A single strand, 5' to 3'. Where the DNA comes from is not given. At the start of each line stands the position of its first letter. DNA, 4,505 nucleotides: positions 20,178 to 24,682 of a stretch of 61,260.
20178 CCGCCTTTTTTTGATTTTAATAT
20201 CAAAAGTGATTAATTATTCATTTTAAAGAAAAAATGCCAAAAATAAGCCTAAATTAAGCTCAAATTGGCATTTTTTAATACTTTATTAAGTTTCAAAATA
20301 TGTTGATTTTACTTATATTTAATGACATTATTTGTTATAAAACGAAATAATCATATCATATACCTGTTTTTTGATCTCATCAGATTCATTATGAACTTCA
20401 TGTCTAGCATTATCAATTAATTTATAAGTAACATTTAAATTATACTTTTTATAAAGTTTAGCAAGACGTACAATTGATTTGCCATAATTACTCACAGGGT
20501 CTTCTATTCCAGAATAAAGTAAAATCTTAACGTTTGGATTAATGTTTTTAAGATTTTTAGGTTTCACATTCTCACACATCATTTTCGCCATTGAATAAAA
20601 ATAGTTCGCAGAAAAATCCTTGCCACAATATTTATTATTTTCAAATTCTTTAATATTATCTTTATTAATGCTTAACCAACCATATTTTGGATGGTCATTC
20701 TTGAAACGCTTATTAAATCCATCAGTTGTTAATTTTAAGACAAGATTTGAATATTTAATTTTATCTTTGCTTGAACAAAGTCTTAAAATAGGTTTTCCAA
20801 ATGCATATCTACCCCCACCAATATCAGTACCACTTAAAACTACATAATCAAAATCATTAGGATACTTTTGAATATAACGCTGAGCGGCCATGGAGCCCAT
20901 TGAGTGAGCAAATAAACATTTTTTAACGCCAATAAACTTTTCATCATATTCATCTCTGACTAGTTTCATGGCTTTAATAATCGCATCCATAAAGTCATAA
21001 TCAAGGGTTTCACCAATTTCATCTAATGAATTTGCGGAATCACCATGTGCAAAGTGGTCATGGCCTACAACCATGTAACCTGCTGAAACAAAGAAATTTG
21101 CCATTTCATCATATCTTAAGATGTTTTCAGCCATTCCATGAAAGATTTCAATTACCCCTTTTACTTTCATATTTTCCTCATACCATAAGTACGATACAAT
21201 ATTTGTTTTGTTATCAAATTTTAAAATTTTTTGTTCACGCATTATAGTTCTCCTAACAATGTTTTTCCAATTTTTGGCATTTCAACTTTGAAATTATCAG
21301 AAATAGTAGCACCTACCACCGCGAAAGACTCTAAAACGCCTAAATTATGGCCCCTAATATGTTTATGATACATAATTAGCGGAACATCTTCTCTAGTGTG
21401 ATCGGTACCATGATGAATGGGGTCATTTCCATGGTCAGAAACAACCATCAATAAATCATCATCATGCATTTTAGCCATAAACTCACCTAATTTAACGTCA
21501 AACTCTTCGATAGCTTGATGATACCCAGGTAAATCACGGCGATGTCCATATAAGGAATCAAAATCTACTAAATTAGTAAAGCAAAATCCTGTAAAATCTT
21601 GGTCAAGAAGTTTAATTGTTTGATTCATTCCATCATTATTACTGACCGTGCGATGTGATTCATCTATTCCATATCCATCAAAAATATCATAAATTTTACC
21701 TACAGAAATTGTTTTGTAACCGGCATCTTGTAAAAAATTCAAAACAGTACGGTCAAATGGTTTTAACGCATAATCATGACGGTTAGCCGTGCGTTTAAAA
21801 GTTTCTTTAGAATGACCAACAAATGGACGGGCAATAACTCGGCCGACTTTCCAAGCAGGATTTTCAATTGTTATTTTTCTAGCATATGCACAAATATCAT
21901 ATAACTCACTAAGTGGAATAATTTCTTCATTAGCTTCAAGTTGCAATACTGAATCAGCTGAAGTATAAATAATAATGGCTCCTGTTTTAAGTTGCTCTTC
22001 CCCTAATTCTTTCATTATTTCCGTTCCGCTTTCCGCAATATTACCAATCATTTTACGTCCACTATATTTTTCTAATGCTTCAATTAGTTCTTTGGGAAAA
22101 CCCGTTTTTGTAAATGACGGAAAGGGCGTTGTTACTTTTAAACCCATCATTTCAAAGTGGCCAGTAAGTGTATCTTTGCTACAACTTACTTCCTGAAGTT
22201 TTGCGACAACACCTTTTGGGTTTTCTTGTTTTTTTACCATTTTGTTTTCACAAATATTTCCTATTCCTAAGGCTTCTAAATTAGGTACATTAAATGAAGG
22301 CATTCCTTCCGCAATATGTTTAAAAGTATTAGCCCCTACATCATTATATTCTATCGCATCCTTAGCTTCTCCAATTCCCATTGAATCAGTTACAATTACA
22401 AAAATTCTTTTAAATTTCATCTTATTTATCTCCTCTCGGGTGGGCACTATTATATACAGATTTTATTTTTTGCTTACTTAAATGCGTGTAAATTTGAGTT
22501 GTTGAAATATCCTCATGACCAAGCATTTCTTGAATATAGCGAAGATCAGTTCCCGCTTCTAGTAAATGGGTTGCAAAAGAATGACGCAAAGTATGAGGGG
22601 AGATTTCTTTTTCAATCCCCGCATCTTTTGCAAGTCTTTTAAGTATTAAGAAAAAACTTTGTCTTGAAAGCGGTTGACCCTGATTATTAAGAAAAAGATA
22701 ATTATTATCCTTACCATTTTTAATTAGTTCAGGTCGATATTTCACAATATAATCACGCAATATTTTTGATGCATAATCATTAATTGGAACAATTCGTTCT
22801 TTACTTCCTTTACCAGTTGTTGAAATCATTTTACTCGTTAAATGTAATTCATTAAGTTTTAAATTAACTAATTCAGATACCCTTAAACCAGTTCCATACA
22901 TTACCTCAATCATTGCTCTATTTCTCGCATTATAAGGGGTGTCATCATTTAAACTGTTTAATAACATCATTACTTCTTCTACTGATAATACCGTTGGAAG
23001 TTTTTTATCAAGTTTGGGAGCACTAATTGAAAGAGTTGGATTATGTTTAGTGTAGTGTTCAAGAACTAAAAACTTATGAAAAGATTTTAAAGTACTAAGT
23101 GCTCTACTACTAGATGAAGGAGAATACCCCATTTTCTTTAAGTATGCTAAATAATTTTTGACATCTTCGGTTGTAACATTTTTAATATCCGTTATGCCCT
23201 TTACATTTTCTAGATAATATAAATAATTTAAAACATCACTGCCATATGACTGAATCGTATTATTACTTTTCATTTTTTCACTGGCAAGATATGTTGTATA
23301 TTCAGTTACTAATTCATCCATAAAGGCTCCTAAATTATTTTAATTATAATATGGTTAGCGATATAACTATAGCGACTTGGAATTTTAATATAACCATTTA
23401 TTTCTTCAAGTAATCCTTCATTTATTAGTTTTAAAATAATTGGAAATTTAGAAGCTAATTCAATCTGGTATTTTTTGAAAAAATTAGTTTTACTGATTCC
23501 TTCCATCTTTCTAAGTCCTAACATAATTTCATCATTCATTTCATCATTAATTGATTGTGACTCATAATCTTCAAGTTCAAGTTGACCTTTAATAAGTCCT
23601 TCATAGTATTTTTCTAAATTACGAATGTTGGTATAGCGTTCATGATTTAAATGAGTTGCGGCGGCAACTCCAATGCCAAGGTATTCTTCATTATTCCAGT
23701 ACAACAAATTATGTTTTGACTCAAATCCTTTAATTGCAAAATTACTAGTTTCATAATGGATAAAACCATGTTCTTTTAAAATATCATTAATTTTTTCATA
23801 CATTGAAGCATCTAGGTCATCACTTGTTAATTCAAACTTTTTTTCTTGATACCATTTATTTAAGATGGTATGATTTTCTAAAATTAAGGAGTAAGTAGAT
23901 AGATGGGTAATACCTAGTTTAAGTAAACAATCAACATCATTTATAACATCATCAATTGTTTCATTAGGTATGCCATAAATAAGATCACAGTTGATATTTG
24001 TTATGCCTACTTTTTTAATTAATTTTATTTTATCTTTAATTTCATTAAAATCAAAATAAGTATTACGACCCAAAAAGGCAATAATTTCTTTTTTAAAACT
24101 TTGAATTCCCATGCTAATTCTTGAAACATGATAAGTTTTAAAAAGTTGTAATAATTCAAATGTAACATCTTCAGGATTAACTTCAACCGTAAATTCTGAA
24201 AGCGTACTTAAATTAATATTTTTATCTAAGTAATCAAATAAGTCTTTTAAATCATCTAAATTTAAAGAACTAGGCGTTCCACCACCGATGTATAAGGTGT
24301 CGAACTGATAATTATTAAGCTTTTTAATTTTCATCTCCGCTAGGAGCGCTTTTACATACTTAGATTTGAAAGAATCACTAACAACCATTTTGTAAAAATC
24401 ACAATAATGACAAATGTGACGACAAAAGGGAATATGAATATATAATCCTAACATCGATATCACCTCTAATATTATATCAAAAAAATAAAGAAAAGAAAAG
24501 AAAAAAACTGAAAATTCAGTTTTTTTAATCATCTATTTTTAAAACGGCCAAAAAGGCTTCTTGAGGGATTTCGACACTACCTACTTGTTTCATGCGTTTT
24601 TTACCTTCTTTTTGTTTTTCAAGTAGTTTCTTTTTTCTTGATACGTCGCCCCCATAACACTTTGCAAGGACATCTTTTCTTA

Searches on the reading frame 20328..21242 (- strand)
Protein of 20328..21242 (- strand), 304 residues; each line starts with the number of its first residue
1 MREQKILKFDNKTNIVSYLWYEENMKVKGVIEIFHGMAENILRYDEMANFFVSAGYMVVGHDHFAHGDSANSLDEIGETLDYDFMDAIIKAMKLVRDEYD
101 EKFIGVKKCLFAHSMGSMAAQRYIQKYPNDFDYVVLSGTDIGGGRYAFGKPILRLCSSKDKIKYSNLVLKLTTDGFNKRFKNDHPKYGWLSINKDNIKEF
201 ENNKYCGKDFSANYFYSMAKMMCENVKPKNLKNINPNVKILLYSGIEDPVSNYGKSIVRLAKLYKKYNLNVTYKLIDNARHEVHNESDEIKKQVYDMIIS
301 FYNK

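Call 7: search_protein_families(library=pfam, proteins=[window:20328-21242:-])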
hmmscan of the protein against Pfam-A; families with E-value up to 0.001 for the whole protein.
window:20328-21242:- (304 aa): 2 families
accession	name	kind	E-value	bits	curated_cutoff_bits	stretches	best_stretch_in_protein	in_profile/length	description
PF12146.15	Hydrolase_4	-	7.8e-35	120.7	27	1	26-288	2-239/239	Serine aminopeptidase, S33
PF00561.26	Abhydrolase_1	-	6.3e-10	39.6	25.8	1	33-139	5-102/245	alpha/beta hydrolase fold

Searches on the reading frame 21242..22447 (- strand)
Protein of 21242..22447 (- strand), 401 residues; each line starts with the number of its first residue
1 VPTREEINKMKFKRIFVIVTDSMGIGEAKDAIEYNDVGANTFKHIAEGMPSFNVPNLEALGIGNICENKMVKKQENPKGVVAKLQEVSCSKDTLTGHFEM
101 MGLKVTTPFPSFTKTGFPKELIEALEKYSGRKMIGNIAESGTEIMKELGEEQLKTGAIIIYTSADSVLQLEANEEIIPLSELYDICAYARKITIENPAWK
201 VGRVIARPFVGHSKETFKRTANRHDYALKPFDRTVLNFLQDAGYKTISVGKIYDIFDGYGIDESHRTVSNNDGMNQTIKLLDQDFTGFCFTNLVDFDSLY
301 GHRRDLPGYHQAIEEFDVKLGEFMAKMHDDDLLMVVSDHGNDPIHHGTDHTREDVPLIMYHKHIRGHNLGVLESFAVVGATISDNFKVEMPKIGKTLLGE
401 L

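Call 7: search_protein_families(library=pfam, proteins=[window:21242-22447:-])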
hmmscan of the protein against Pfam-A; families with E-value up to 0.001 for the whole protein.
window:21242-22447:- (401 aa): 1 family
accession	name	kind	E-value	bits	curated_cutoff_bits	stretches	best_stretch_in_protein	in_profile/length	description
PF01676.23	Metalloenzyme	-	3.2e-44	151.8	24.3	1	13-389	1-251/252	Metalloenzyme superfamily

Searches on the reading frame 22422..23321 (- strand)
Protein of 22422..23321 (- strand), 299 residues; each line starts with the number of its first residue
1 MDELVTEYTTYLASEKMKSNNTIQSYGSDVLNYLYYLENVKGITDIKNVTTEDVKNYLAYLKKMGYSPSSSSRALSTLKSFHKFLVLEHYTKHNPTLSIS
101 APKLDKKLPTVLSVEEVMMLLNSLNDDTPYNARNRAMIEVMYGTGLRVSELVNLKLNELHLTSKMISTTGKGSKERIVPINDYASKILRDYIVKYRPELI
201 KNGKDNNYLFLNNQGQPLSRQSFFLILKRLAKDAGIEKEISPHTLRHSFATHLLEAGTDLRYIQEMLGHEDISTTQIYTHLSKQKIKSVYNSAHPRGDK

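Call 7: search_protein_families(library=pfam, proteins=[window:22422-23321:-])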
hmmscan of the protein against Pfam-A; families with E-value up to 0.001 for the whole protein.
window:22422-23321:- (299 aa): 4 families
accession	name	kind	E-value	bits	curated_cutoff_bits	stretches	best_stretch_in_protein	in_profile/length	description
PF00589.27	Phage_integrase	-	1.1e-53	182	27.1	1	112-284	3-171/172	Phage integrase family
PF02899.23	Phage_int_SAM_1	-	1.3e-21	77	22.3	1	6-88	2-82/83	Phage integrase, N-terminal SAM-like domain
PF13495.12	Phage_int_SAM_4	-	1.3e-06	29.1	27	1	16-85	12-78/85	Phage integrase, N-terminal SAM-like domain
PF13102.12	Phage_int_SAM_5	-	0.00018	22.3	22.3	0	44-95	41-92/98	Phage integrase SAM-like domain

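Call 9: find_encoding_contigs(protein=window:22422-23321:-, flank=10000, max_places=6)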
Protein window:22422-23321:- (299 aa): 1 contig read that carries it; 1 place shown.
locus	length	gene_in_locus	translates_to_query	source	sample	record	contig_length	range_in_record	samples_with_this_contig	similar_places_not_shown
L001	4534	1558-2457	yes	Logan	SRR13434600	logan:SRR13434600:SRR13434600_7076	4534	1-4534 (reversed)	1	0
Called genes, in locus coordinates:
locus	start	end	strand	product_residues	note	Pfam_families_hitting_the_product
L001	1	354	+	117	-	?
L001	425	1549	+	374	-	PF04055:Radical_SAM, PF06969:HemN_C (weak)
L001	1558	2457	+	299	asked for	PF02899:Phage_int_SAM_1, PF13495:Phage_int_SAM_4 (weak), PF00589:Phage_integrase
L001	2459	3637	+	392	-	PF01676:Metalloenzyme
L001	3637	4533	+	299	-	?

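Call 25: search_protein_families(library=ncbifam, proteins=[window:22422-23321:-], max_evalue=0.00001)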
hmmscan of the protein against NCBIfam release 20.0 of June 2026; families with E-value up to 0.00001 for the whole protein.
window:22422-23321:- (299 aa): 12 families
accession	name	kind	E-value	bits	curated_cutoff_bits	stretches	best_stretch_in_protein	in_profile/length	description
TIGR02225.1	recomb_XerD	equivalog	4.2e-111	370.9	329.6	1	7-296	2-289/290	site-specific tyrosine recombinase XerD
NF001399.0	PRK00283.1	subfamily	4.8e-106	354.4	279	1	3-297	7-299/300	tyrosine recombinase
TIGR02224.1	recomb_XerC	equivalog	1.8e-98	329.5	335.15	1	7-298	2-294/295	tyrosine recombinase XerC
NF040815.2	recomb_XerA_Arch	equivalog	2.9e-72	243.4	220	1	7-290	2-263/263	site-specific tyrosine recombinase/integron integrase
NF002331.0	PRK01287.1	subfamily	2.7e-63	214.2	371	1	8-296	33-327/365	site-specific tyrosine recombinase XerC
TIGR02249.1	integrase_gron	subfamily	1.6e-47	162.4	265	2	225-289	244-308/315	integron integrase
NF003462.0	PRK05084.1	equivalog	3.9e-35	121.3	267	1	132-292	195-355/360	tyrosine recombinase XerS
NF011946.0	PRK15417.1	equivalog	1.1e-31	110.2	435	2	220-287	254-321/337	integron integrase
NF007370.0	PRK09870.1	subfamily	1.1e-24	87.1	221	1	105-296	6-194/200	tyrosine-type DNA invertase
NF007371.0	PRK09871.1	subfamily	4.3e-18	65.6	222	1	115-286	10-179/198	tyrosine-type DNA invertase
NF002685.0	PRK02436.1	equivalog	6.2e-13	49.1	178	1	8-276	5-241/245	site-specific tyrosine recombinase XerD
NF040693.1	recomb_GmtY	equivalog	1e-12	48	340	1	186-288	330-439/441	gamma-mobile-trio recombinase GmtY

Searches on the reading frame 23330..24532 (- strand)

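Call 25: search_protein_families(library=ncbifam, proteins=[window:23330-24532:-], max_evalue=0.00001)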
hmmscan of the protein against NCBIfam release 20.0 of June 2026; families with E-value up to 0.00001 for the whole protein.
window:23330-24532:- (400 aa): 19 families
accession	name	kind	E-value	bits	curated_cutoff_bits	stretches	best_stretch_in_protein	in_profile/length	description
TIGR00539.1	hemN_rel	equivalog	9e-90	301.4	205.4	1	30-370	3-339/361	radical SAM family heme chaperone HemW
TIGR04107.1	rSAM_HutW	equivalog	5.5e-56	190.2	400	1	30-380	42-395/419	heme anaerobic degradation radical SAM methyltransferase ChuW/HutW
NF004567.0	PRK05904.1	equivalog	1.8e-55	188.6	355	1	30-350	9-312/353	coproporphyrinogen III oxidase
NF006067.1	PRK08208.1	equivalog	7.7e-50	170.1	380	1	27-380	35-395/427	STM4012 family radical SAM protein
NF005133.0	PRK06582.1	equivalog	4.6e-49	167.5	597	1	28-365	12-353/390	coproporphyrinogen III oxidase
TIGR03994.1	rSAM_HemZ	equivalog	2.7e-46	158.5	321.4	1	27-260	84-318/401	coproporphyrinogen dehydrogenase HemZ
NF006385.0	PRK08629.1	equivalog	3e-46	158.1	355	1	30-363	55-376/439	coproporphyrinogen III oxidase family protein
NF006064.0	PRK08207.2-2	equivalog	1e-38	133.6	504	1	28-313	145-448/465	coproporphyrinogen III oxidase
TIGR00538.1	hemN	equivalog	6.1e-36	124.2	324.95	1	28-371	50-406/454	oxygen-independent coproporphyrinogen III oxidase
TIGR04419.1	no_iron_rSAM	equivalog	5.1e-34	118.4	300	1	43-327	11-289/378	HemN-related non-iron pseudo-SAM protein PsgB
NF006060.0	PRK08207.1-3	equivalog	1.1e-33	116.8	653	1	27-254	149-383/477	coproporphyrinogen III oxidase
NF006061.0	PRK08207.1-4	equivalog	4.7e-32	111.4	702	1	25-260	171-410/501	coproporphyrinogen III oxidase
NF006065.0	PRK08207.2-4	equivalog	7.7e-26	91.1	922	1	29-261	170-409/484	coproporphyrinogen III oxidase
NF006063.0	PRK08207.2-1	equivalog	1.2e-25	90.1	1074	1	28-245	193-415/518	coproporphyrinogen III oxidase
NF006062.0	PRK08207.1-5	equivalog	1e-23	83.9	1007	1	28-261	149-389/476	coproporphyrinogen III oxidase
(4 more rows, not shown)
